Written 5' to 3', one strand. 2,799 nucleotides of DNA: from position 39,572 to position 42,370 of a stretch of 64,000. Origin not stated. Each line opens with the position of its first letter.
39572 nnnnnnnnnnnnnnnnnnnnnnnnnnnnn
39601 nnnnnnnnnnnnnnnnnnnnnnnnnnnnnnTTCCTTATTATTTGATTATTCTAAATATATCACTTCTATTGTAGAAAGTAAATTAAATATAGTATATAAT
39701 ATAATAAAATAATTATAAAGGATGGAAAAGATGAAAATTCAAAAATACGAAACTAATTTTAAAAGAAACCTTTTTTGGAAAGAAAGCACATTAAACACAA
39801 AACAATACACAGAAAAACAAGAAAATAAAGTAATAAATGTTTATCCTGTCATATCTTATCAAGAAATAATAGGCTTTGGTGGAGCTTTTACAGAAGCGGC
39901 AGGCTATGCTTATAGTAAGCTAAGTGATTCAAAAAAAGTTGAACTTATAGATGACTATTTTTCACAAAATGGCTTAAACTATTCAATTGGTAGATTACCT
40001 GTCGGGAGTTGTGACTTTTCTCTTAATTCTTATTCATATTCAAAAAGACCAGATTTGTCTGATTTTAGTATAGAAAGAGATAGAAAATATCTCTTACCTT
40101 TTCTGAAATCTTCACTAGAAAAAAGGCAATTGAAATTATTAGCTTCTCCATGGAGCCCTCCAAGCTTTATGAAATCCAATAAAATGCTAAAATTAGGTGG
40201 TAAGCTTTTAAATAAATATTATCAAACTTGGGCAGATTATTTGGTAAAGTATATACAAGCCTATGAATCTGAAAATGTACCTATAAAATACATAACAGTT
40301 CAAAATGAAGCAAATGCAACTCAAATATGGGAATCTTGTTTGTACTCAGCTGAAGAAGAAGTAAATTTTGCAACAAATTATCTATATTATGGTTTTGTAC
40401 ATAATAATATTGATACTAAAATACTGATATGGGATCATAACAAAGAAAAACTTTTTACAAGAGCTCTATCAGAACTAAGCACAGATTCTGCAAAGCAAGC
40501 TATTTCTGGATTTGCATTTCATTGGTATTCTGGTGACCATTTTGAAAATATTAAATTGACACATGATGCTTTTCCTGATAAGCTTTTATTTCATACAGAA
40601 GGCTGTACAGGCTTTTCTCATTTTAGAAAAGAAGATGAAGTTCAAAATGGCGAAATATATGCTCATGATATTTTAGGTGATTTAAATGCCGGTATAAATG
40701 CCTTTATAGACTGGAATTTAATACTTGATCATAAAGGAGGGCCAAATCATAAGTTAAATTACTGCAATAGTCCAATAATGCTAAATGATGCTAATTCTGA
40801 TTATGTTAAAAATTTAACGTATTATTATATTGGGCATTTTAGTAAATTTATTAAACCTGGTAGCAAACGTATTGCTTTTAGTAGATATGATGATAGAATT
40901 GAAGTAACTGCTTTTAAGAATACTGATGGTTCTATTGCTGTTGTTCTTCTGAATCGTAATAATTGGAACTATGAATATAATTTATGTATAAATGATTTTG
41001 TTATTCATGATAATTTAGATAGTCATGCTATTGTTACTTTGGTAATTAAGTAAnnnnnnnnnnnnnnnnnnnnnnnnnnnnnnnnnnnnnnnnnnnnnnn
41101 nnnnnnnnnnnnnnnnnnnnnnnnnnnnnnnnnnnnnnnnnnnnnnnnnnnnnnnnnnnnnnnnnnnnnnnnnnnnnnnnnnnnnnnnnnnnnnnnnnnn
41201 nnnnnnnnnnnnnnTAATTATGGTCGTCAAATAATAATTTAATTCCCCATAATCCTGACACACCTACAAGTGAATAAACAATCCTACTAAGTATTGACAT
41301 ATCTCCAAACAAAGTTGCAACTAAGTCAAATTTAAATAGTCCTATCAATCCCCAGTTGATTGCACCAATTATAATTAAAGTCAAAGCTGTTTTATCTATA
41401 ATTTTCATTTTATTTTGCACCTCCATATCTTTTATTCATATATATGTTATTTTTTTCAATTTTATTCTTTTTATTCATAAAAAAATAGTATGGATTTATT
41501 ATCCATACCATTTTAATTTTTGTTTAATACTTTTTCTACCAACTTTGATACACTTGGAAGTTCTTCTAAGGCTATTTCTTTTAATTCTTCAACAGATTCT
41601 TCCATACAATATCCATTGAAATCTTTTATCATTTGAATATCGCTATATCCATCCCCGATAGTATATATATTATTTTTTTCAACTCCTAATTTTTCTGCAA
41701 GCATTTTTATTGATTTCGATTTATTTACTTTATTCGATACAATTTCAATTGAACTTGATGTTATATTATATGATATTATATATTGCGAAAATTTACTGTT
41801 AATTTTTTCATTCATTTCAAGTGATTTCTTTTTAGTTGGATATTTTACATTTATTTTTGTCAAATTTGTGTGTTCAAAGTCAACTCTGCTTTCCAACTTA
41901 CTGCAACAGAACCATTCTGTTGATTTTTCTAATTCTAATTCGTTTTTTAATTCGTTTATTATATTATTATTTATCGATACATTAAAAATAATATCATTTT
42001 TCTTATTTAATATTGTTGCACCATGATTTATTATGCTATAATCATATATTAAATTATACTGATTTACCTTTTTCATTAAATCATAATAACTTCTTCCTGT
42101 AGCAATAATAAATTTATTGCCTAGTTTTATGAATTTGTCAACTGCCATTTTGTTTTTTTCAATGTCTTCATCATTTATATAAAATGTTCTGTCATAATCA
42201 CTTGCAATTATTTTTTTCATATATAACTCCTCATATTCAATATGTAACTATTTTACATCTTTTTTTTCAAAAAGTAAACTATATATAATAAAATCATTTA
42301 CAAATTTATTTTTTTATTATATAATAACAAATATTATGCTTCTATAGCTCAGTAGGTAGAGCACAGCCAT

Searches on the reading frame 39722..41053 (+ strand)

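Call 28: search_protein_families(library=pfam, proteins=[window:39722-41053:+])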
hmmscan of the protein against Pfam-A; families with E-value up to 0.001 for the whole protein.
window:39722-41053:+ (443 aa): 2 families
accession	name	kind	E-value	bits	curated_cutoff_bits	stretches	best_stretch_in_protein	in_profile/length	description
PF02055.22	Glyco_hydro_30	-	8.6e-62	209.6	23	1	49-377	1-348/348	Glycosyl hydrolase family 30 TIM-barrel domain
PF17189.10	Glyco_hydro_30C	-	1.9e-13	50.7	22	1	380-440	1-65/65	Glycosyl hydrolase family 30 beta sandwich domain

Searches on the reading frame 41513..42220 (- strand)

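Call 28: search_protein_families(library=pfam, proteins=[window:41513-42220:-])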
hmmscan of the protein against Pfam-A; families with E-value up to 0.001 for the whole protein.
window:41513-42220:- (235 aa): 3 families
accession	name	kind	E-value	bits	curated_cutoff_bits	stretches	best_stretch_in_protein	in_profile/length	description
PF08282.18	Hydrolase_3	-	2.6e-30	106.5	20.9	2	111-223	133-245/255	haloacid dehalogenase-like hydrolase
PF05116.19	S6PP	-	5.7e-11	42.9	20.3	1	2-220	2-220/247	Sucrose-6F-phosphate phosphohydrolase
PF00702.32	Hydrolase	-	0.00096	20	26.4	0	163-201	152-190/191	haloacid dehalogenase-like hydrolase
